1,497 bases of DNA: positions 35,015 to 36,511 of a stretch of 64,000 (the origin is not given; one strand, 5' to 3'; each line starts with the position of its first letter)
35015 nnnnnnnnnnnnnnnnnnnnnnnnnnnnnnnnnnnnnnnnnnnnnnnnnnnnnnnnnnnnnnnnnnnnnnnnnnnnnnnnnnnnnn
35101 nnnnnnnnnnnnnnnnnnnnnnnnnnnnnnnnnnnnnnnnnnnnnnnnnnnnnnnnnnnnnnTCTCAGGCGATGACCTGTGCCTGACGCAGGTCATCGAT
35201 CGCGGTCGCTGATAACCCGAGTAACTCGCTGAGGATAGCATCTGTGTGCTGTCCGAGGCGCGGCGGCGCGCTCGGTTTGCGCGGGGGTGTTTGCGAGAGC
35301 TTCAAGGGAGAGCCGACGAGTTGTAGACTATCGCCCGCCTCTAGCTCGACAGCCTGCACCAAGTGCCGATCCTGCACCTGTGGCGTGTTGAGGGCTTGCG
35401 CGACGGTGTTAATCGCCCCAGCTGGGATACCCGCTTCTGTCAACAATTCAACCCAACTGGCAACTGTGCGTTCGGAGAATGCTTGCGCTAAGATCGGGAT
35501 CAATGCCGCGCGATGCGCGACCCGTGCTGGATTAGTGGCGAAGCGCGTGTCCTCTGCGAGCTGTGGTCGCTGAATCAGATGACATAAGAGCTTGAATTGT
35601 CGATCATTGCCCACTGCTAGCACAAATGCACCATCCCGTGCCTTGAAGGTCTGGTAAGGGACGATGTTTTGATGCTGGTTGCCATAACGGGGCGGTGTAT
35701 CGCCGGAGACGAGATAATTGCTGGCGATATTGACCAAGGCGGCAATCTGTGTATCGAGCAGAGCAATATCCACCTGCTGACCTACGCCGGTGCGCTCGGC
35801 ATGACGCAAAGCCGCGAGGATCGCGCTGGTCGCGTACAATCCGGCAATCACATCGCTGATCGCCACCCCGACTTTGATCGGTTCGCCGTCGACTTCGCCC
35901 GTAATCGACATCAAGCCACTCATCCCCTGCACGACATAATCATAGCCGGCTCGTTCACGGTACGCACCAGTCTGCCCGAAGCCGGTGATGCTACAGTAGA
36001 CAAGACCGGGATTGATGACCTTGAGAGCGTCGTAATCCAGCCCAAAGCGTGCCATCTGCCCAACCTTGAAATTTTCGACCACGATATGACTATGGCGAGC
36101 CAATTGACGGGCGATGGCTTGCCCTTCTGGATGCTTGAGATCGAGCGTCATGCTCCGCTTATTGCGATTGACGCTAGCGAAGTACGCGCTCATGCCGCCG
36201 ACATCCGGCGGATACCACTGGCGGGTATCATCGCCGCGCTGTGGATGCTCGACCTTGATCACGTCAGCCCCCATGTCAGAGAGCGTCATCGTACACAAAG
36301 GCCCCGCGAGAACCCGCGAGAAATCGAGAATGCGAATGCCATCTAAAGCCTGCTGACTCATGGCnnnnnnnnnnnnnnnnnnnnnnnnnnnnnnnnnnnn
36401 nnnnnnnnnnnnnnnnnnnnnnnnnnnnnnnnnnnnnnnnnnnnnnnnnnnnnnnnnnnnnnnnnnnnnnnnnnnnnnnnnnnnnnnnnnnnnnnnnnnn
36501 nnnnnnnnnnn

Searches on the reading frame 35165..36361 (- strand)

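Call 5: search_protein_families(library=pfam, proteins=[window:35165-36361:-], max_evalue=0.01)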
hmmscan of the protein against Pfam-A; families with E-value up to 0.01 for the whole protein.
window:35165-36361:- (398 aa): 1 family
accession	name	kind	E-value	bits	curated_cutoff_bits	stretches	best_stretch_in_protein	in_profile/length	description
PF02515.22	CoA_transf_3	-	1.1e-136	456.2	23.3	1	6-373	1-366/366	CoA-transferase family III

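Call 6: search_protein_families(library=ncbifam, proteins=[window:35165-36361:-], max_evalue=0.01)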
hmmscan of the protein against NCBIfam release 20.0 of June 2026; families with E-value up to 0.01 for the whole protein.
window:35165-36361:- (398 aa): 7 families
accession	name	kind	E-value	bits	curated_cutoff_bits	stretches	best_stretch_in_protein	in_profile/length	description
NF052585.1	SucGlutTfsCaiB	equivalog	2e-141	471.2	750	1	3-381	5-389/394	succinate--glutarate CoA-transferase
NF041294.1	Scnl_mescCoAtase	equivalog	3.6e-89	299.6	700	1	4-377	2-380/381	succinyl-CoA:mesaconate CoA-transferase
NF008511.0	PRK11430.1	equivalog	1.2e-86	291.2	522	1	3-379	7-378/381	CoA:oxalate CoA-transferase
NF003809.0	PRK05398.1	subfamily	3.1e-79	266.5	442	2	3-205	2-204/416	formyl-CoA transferase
TIGR03253.1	oxalate_frc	equivalog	9e-76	255.2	504.2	1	4-397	2-416/416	formyl-CoA transferase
NF002914.1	PRK03525.1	equivalog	1.4e-39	136.2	413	1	5-395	9-395/400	L-carnitine CoA-transferase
TIGR04253.1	mesacon_CoA_iso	equivalog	2.8e-39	135.3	725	1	6-398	3-401/403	2-methylfumaryl-CoA isomerase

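Call 62: search_protein_families(library=padloc, proteins=[window:35165-36361:-], max_evalue=0.001)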
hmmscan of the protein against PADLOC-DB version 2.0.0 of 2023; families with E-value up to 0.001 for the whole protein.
window:35165-36361:- (398 aa): 0 families
